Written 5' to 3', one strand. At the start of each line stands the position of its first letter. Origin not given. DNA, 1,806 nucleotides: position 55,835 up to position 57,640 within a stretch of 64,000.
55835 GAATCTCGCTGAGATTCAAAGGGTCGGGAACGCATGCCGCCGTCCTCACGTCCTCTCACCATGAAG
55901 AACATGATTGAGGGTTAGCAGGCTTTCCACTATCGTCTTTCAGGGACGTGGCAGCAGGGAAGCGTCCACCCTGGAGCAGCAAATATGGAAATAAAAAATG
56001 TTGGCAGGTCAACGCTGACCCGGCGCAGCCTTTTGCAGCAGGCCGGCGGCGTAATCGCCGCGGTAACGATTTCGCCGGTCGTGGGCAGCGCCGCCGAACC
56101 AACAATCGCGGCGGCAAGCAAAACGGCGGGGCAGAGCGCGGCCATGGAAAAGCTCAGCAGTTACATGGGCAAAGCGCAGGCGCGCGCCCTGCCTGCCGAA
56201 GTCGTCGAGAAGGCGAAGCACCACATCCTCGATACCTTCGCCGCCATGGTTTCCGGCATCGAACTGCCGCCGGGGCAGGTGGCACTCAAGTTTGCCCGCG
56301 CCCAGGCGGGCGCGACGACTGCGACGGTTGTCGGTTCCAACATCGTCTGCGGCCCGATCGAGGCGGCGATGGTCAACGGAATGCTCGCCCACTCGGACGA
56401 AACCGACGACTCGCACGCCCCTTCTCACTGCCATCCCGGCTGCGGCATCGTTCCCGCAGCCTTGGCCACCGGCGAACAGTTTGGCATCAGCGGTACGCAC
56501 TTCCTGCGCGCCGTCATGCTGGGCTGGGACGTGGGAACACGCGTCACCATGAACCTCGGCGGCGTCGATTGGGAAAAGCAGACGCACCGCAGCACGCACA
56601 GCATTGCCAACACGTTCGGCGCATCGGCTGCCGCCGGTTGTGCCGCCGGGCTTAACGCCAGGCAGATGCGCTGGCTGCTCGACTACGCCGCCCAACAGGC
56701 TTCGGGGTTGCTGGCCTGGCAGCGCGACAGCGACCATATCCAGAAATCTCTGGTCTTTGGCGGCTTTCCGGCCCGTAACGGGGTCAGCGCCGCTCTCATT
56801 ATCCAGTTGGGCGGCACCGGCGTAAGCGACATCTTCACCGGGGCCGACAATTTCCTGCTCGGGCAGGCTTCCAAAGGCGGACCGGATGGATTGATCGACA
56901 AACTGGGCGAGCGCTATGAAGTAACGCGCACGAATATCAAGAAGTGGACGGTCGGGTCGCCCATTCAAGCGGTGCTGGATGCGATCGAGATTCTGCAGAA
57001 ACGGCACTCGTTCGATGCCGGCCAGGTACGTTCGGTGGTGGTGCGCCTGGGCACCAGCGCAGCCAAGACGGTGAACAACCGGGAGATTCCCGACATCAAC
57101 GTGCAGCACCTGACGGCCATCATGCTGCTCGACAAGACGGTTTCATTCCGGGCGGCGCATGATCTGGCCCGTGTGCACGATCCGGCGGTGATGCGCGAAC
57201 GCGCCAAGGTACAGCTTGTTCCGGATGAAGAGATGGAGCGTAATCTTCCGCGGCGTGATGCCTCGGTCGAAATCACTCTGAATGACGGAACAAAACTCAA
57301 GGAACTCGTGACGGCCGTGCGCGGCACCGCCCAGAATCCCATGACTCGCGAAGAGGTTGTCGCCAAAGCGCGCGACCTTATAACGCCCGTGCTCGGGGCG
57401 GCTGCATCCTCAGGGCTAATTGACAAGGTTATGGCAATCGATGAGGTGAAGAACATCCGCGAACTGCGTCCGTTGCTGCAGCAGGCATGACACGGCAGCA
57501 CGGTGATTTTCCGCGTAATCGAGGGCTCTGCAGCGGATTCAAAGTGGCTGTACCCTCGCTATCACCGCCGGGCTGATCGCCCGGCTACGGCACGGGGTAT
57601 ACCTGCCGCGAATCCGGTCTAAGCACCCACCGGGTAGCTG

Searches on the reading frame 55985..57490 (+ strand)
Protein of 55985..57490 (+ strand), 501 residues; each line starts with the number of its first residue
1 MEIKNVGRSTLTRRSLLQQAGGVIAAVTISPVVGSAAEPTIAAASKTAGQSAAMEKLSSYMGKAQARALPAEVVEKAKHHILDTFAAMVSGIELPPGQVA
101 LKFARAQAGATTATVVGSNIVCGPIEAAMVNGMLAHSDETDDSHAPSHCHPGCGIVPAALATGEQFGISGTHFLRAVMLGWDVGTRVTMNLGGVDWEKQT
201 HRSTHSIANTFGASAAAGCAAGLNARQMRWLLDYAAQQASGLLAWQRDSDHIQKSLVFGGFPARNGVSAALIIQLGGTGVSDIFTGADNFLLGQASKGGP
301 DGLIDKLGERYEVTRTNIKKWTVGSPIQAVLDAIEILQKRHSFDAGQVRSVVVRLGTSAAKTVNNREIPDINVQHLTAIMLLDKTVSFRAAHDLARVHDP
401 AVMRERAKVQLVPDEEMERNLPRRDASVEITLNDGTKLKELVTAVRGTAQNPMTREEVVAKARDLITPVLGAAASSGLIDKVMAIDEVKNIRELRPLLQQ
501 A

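Call 108: search_protein_families(library=pfam, proteins=[window:55985-57490:+], max_evalue=0.00001)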
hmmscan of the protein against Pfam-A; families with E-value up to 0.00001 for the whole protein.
window:55985-57490:+ (501 aa): 2 families
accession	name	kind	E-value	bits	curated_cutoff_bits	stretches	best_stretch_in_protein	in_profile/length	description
PF03972.19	MmgE_PrpD_N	-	5.5e-47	160.5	32.1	1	55-291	1-232/244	MmgE/PrpD N-terminal domain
PF19305.4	MmgE_PrpD_C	-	2.8e-25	89.5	32.1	1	326-475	6-163/173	MmgE/PrpD C-terminal domain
